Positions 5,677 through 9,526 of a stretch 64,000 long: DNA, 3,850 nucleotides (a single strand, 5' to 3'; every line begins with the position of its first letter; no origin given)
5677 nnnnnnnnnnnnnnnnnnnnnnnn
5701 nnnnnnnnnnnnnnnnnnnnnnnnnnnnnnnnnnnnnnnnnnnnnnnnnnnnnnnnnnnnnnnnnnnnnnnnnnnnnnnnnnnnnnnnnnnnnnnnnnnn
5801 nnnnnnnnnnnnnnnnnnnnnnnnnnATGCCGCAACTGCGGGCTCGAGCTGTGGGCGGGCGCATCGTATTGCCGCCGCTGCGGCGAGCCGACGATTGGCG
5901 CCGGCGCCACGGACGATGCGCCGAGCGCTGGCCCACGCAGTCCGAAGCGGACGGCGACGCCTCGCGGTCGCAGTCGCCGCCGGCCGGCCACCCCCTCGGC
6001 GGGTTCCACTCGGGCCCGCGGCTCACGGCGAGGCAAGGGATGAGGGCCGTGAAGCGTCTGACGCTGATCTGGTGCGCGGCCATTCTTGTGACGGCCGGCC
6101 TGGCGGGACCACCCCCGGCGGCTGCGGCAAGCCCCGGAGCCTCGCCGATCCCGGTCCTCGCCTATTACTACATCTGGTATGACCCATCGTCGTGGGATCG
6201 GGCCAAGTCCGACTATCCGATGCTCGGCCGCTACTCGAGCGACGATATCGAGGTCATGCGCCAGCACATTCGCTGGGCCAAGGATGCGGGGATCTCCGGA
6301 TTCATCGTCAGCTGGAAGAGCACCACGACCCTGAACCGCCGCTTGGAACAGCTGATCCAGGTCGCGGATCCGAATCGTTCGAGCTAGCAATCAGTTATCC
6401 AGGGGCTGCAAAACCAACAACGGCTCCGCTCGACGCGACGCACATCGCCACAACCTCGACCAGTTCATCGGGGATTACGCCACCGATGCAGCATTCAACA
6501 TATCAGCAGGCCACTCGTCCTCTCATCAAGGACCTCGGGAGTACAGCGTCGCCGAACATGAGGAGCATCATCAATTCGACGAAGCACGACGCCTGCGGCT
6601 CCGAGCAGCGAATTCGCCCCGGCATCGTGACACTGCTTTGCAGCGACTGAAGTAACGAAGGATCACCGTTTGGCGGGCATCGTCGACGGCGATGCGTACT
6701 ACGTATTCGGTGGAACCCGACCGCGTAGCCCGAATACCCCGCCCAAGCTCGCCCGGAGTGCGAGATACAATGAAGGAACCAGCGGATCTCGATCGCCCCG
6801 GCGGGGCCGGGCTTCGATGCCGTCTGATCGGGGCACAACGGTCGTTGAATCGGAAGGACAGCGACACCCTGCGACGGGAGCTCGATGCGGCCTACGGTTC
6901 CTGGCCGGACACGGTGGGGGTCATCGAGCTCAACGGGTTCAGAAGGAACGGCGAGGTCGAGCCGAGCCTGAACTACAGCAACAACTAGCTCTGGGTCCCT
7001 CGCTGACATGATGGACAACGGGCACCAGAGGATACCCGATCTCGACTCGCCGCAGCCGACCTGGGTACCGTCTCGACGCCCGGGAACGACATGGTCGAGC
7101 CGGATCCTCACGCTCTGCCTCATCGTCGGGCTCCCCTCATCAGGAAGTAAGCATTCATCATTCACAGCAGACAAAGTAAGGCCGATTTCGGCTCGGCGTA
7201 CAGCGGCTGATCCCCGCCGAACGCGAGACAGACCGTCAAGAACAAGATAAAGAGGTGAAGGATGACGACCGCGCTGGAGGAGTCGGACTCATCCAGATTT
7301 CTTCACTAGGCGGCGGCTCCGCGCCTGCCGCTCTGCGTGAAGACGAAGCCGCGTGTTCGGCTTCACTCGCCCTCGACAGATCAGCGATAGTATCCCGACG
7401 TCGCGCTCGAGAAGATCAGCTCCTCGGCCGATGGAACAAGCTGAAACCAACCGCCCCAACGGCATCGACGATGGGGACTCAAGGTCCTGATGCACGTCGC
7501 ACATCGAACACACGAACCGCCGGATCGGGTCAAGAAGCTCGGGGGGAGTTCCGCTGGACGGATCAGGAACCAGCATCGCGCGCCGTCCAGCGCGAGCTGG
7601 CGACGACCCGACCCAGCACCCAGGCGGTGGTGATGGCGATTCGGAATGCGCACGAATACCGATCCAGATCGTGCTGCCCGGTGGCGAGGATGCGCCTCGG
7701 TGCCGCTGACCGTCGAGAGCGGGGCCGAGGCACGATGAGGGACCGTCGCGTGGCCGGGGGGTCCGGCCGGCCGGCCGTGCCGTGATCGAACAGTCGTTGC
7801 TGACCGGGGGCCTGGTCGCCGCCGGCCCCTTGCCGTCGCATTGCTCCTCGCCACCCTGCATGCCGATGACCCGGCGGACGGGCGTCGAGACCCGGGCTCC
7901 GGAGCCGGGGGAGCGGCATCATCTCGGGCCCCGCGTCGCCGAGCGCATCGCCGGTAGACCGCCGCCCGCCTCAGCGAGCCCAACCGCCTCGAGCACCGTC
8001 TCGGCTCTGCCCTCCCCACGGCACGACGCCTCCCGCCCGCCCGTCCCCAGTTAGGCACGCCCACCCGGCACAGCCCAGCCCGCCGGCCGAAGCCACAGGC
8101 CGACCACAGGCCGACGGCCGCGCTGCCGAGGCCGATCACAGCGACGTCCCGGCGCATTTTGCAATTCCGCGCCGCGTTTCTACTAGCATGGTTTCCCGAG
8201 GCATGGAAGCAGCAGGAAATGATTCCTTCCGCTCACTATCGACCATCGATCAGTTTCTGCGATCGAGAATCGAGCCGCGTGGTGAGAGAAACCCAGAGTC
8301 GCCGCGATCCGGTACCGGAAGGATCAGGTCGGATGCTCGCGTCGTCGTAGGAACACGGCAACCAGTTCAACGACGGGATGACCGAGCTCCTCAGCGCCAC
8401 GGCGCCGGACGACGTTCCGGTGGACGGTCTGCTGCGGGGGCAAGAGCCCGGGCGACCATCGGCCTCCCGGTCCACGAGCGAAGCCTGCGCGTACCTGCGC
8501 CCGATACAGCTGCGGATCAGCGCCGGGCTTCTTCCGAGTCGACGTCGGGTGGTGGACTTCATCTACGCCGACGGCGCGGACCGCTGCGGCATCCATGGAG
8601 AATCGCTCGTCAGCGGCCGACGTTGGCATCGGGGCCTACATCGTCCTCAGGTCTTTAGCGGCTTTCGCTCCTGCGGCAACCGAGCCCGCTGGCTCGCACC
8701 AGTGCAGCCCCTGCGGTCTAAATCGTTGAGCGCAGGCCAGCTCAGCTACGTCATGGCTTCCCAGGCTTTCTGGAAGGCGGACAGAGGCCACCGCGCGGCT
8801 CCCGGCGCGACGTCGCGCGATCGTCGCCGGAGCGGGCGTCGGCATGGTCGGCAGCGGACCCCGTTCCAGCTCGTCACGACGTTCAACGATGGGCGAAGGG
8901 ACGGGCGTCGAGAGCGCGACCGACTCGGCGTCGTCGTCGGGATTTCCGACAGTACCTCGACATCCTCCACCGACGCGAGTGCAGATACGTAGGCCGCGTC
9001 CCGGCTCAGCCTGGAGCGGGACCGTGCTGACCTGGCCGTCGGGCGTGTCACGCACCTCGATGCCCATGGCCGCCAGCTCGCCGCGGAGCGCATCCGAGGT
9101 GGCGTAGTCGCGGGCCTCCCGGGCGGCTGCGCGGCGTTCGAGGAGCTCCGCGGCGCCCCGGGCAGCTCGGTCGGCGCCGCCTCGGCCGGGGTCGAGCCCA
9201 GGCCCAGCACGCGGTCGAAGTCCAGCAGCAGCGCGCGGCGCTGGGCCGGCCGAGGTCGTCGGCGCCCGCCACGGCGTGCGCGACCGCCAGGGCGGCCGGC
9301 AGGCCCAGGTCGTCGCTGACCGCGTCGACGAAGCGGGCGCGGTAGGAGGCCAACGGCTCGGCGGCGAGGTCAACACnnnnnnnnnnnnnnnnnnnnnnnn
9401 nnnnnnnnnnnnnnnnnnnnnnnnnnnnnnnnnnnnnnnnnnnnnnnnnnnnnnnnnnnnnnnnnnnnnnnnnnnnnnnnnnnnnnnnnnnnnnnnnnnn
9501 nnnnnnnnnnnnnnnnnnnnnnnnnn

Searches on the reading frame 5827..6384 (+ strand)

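Call 64: search_protein_families(library=pfam, proteins=[window:5827-6384:+], max_evalue=0.001)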
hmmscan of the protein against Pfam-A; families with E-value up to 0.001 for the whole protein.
window:5827-6384:+ (186 aa): 1 family
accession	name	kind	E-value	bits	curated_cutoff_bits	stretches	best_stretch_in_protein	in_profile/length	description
PF16317.11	Glyco_hydro_99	-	3e-06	27.1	33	1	124-169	53-98/341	Glycosyl hydrolase family 99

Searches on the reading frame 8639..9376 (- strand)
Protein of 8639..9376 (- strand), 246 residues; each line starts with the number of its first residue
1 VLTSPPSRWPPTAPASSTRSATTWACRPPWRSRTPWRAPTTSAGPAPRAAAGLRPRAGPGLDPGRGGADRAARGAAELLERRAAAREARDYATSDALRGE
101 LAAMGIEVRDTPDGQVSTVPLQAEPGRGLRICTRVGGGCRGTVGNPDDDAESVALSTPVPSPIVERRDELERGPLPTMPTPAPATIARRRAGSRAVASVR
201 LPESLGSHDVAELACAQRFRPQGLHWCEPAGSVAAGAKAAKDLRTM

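Call 64: search_protein_families(library=pfam, proteins=[window:8639-9376:-], max_evalue=0.001)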
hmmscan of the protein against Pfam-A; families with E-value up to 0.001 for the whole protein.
window:8639-9376:- (246 aa): 1 family
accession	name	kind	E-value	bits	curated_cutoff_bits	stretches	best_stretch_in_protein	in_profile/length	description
PF23493.1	CysS_C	-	1.2e-08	35.4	23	1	74-115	7-48/51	Cysteinyl-tRNA ligase anticodon binding domain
